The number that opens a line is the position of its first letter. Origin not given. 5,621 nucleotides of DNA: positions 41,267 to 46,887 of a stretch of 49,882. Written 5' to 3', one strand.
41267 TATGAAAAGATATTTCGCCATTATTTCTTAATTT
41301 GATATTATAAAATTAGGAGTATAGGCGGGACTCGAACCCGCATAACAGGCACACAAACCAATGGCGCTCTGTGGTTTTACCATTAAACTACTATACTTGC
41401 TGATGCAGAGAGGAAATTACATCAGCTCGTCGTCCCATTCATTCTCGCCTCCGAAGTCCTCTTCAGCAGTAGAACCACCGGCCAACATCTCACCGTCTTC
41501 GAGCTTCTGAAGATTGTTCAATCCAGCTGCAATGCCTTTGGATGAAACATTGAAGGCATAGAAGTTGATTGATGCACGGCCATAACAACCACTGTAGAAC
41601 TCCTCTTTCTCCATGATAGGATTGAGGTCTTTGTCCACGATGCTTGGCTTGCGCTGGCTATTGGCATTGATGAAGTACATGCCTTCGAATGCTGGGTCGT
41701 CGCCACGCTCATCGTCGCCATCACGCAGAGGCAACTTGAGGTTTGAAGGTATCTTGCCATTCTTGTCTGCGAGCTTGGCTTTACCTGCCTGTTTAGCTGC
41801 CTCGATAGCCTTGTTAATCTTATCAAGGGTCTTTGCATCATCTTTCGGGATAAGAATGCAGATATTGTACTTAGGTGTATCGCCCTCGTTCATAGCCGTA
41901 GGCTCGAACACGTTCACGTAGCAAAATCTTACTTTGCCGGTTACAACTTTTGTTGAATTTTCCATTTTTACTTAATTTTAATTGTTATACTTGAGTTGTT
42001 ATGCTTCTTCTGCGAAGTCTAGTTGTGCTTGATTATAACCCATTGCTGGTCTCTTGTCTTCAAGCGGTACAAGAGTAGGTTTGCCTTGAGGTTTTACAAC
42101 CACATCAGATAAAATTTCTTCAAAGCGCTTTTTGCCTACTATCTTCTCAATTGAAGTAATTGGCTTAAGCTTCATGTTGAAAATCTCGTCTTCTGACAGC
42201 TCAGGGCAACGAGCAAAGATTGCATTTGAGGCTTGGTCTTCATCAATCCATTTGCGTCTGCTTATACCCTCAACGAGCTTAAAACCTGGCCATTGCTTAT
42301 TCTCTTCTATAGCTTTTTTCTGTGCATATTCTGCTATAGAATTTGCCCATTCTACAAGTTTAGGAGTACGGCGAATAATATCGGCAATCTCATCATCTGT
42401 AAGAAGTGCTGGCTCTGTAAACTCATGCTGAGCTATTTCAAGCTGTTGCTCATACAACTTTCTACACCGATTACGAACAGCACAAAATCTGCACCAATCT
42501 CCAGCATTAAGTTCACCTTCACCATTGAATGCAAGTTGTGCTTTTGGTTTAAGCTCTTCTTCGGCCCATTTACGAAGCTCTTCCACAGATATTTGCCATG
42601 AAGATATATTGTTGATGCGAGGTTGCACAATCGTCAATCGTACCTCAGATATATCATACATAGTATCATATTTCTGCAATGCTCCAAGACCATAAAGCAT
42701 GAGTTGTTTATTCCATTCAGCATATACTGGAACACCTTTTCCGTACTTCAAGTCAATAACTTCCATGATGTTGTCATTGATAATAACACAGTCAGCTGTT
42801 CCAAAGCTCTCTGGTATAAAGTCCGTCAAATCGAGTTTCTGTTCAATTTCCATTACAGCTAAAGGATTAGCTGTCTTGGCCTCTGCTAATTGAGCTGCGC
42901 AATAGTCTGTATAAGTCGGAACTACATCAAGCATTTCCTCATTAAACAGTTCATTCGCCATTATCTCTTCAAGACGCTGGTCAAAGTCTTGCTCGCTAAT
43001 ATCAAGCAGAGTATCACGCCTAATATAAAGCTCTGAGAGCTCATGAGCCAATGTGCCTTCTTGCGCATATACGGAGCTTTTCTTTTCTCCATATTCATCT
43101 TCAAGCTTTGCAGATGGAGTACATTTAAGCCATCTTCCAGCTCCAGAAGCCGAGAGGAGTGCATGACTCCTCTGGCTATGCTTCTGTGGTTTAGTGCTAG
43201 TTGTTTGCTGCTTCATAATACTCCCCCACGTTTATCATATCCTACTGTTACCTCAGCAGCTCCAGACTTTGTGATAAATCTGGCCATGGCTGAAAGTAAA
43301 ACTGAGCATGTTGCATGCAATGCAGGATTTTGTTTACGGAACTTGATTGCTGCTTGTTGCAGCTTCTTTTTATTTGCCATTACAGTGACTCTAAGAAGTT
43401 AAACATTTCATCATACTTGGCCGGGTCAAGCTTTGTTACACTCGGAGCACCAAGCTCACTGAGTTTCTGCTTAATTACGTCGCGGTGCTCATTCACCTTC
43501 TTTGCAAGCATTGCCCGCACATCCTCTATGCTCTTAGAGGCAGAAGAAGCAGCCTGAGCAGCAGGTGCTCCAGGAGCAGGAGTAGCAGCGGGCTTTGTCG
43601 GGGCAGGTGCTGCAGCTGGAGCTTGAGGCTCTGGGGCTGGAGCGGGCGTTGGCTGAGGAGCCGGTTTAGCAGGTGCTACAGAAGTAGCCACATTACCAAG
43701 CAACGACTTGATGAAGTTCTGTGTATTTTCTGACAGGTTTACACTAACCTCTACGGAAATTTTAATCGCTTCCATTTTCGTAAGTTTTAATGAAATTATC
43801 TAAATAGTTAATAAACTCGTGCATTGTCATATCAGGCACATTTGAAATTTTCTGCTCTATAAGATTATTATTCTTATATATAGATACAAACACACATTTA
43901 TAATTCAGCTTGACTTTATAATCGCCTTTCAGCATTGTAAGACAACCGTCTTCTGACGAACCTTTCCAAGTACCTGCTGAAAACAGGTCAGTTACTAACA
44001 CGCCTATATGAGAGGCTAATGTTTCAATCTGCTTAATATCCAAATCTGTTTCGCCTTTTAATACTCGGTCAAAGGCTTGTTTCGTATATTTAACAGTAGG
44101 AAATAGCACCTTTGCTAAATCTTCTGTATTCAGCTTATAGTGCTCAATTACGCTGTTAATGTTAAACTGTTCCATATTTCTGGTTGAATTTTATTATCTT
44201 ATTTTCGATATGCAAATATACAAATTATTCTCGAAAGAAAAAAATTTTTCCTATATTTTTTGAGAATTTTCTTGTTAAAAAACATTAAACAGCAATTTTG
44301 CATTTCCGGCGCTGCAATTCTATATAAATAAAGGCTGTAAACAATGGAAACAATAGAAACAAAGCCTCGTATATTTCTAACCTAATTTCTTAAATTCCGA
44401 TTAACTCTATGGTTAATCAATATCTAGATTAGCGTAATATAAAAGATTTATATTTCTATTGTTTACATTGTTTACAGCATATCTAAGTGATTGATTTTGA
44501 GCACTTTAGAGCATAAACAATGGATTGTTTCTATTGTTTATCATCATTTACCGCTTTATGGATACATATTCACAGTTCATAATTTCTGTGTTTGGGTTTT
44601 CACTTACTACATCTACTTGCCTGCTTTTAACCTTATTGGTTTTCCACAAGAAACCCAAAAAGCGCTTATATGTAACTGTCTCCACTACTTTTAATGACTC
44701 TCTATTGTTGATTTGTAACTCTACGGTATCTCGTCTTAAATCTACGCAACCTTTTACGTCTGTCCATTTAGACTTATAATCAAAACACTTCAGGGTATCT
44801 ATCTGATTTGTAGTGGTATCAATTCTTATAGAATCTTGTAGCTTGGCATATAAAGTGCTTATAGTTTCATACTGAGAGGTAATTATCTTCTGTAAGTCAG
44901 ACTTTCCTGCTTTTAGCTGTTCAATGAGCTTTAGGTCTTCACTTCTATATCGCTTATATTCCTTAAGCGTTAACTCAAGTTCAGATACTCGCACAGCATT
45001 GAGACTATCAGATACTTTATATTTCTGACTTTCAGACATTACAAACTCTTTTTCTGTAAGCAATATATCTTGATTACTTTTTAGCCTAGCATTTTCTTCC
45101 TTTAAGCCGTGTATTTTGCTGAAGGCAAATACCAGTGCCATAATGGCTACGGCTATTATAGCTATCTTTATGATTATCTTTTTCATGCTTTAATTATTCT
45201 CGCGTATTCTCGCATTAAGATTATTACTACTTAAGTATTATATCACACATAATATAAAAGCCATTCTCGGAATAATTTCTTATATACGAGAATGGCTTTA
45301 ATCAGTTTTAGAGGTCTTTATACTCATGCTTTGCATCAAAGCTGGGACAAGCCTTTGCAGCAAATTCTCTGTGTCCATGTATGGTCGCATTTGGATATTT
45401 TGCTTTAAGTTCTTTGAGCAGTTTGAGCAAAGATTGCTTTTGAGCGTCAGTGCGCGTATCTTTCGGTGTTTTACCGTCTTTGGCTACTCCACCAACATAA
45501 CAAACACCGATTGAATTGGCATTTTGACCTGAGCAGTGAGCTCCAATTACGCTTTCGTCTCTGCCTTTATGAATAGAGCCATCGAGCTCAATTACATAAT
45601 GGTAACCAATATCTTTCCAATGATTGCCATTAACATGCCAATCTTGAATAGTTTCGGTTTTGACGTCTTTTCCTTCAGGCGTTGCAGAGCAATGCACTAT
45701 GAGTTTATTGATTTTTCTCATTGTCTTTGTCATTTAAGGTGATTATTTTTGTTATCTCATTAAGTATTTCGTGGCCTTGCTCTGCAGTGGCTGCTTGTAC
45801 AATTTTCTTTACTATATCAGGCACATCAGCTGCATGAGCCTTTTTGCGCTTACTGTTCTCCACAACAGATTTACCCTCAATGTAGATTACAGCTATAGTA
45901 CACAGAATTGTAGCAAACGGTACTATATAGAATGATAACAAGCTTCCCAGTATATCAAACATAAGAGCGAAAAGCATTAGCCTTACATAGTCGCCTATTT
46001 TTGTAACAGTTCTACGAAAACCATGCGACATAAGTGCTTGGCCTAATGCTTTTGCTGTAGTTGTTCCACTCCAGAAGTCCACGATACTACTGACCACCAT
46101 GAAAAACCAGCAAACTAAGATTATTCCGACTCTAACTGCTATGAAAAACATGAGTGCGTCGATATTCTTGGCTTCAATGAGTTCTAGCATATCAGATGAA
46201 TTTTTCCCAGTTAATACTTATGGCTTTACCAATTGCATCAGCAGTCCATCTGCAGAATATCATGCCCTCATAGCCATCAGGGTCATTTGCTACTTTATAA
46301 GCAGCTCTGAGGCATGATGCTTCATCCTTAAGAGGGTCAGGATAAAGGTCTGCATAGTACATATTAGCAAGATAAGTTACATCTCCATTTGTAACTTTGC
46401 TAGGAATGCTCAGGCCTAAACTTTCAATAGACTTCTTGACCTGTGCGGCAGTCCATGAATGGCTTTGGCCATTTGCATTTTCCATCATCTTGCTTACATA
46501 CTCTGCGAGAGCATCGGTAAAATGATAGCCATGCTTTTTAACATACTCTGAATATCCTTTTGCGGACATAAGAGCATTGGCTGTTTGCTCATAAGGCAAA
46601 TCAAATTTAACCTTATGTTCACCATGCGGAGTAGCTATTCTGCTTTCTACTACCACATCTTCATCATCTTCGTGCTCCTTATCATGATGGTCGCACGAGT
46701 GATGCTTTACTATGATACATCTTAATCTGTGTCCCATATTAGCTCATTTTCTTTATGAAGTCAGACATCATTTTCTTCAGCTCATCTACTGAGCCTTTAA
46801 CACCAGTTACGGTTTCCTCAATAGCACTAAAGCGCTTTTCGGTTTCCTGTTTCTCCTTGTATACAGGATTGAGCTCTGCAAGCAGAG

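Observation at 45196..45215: Perfect 10-bp-period direct repeat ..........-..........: best candidate binding site for the winged-helix regulator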

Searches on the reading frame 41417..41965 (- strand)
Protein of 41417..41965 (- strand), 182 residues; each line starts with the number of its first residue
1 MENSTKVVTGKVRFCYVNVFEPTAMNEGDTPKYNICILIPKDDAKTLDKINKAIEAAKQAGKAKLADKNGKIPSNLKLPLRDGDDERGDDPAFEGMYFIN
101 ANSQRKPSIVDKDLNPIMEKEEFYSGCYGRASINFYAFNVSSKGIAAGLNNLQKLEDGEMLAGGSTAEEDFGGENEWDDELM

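Call 38: search_protein_families(library=pfam, proteins=[window:41417-41965:-], max_evalue=0.01)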
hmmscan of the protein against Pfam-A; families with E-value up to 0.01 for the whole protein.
window:41417-41965:- (182 aa): 1 family
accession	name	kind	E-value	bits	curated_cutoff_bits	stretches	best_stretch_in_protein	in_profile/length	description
PF10991.15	Enc34_ssDNA-bd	-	2.5e-68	229.6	26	1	5-180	1-174/176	Enterobacter phage Enc34, ssDNA-binding protein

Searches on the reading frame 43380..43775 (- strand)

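Call 7: search_protein_families(library=pfam, proteins=[window:43380-43775:-], max_evalue=0.01)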
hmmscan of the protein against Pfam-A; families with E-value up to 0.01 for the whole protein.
window:43380-43775:- (131 aa): 1 family
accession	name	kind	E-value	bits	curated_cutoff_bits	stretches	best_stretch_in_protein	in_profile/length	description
PF04625.18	DEC-1_N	-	0.0033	17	29.2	1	22-82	109-165/403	DEC-1 protein, N-terminal region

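Call 8: search_protein_families(library=phrogs, proteins=[window:43380-43775:-], max_evalue=0.001)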
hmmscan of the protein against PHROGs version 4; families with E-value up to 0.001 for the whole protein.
window:43380-43775:- (131 aa): 4 families
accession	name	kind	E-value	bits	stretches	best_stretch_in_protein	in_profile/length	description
phrog_5053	-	unknown function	1.7e-08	35.8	1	77-131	44-99/99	-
phrog_408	-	unknown function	2.5e-08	35.3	1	69-131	45-108/111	-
phrog_22695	-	unknown function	1.6e-05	26.3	1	28-129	54-146/152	-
phrog_18562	-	unknown function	2.1e-05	26.1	1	28-130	38-146/151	-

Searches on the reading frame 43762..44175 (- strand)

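Call 7: search_protein_families(library=pfam, proteins=[window:43762-44175:-], max_evalue=0.01)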
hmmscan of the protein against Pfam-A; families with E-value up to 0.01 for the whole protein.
window:43762-44175:- (137 aa): 0 families

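Call 8: search_protein_families(library=phrogs, proteins=[window:43762-44175:-], max_evalue=0.001)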
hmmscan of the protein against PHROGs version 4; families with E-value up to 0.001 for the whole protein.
window:43762-44175:- (137 aa): 1 family
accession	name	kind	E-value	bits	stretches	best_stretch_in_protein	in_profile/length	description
phrog_13326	-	unknown function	0.0004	21.5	1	32-65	21-54/151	-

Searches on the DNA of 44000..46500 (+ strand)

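Call 5: search_dna_similar(query=window:44000-46500:+, collection=phages, mode=near)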
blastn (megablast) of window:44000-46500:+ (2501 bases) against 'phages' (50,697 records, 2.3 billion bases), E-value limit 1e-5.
No match.
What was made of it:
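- Tried and rejected: No hit (call 5).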

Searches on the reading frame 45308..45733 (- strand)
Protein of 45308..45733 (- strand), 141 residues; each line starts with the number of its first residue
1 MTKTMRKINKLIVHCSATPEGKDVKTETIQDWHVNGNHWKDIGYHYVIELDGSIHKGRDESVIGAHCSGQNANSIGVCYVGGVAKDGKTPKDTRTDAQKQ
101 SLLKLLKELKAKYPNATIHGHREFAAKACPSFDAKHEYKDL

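Call 7: search_protein_families(library=pfam, proteins=[window:45308-45733:-], max_evalue=0.01)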
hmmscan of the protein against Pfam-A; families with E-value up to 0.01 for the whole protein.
window:45308-45733:- (141 aa): 2 families
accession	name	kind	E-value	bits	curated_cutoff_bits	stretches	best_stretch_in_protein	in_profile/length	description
PF01510.30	Amidase_2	-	1.9e-17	64.2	26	1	6-131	3-130/131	N-acetylmuramoyl-L-alanine amidase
PF16494.10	Na_Ca_ex_C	-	0.00026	21.9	25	1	67-125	40-96/137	C-terminal extension of sodium/calcium exchanger domain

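Call 8: search_protein_families(library=phrogs, proteins=[window:45308-45733:-], max_evalue=0.001)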
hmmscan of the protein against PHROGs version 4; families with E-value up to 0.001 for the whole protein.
window:45308-45733:- (141 aa): 9 families
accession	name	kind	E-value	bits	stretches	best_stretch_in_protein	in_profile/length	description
phrog_822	-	lysis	2.9e-62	211.2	1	2-139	18-154/215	amidase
phrog_1493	-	lysis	1.2e-27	98.1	1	3-134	29-155/394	endolysin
phrog_35436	-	lysis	1.3e-16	61.7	1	6-131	17-135/266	amidase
phrog_1794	-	lysis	1.6e-10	41.9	1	6-130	54-179/336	amidase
phrog_7698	-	lysis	3.3e-09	37.9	1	4-132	20-140/316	endolysin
phrog_21433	-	lysis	4e-09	37.7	1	6-104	5-99/174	endolysin; inhibits RNA polymerase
phrog_670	-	lysis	1.3e-05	25.3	1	5-131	110-234/596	endolysin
phrog_833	-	lysis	6.7e-05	23.7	1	4-132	26-150/294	endolysin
phrog_9611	-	lysis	0.00012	22.8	1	41-134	55-152/246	endolysin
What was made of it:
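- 45308..45733 (-): N-acetylmuramoyl-L-alanine amidase (endolysin), upstream of the terminator. Pfam PF01510; phrog_822, 2.9e-62 (calls 7, 8).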

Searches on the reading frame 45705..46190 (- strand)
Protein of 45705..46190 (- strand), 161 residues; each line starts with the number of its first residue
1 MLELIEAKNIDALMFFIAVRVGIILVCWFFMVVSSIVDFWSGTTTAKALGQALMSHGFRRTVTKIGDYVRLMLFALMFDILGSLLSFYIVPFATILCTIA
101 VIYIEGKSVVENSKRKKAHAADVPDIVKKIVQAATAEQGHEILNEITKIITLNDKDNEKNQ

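Call 7: search_protein_families(library=pfam, proteins=[window:45705-46190:-], max_evalue=0.01)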
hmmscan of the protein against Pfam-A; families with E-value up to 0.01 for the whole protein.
window:45705-46190:- (161 aa): 1 family
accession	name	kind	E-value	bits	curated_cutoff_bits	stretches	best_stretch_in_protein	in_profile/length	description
PF05105.17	Phage_holin_4_1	-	3.7e-05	24.2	22.2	1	22-133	8-113/116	Bacteriophage holin family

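Call 8: search_protein_families(library=phrogs, proteins=[window:45705-46190:-], max_evalue=0.001)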
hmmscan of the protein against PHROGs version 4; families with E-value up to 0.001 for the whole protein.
window:45705-46190:- (161 aa): 2 families
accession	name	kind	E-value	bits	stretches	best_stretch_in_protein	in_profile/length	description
phrog_20732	-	unknown function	3.5e-13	50.9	1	23-150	9-144/157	-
phrog_199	-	lysis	6.9e-05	22.7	1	13-151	15-148/545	holin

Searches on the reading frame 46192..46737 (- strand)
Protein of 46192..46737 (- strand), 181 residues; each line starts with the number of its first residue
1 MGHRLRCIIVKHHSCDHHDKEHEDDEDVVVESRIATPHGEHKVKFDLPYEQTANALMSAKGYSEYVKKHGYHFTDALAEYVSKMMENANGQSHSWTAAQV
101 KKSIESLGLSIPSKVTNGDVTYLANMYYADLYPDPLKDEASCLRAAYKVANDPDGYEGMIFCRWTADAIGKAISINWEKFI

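Call 7: search_protein_families(library=pfam, proteins=[window:46192-46737:-], max_evalue=0.01)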
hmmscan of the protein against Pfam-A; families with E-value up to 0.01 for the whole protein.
window:46192-46737:- (181 aa): 1 family
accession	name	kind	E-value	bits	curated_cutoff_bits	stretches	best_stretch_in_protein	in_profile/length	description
PF25223.1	DUF7841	-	1.7e-23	83.4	25.2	1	64-180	7-113/114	Domain of unknown function (DUF7841)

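Call 8: search_protein_families(library=phrogs, proteins=[window:46192-46737:-], max_evalue=0.001)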
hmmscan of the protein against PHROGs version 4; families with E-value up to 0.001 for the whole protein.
window:46192-46737:- (181 aa): 1 family
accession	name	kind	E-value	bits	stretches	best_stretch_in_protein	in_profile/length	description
phrog_38431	-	unknown function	7.8e-13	50.1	1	60-180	13-143/144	-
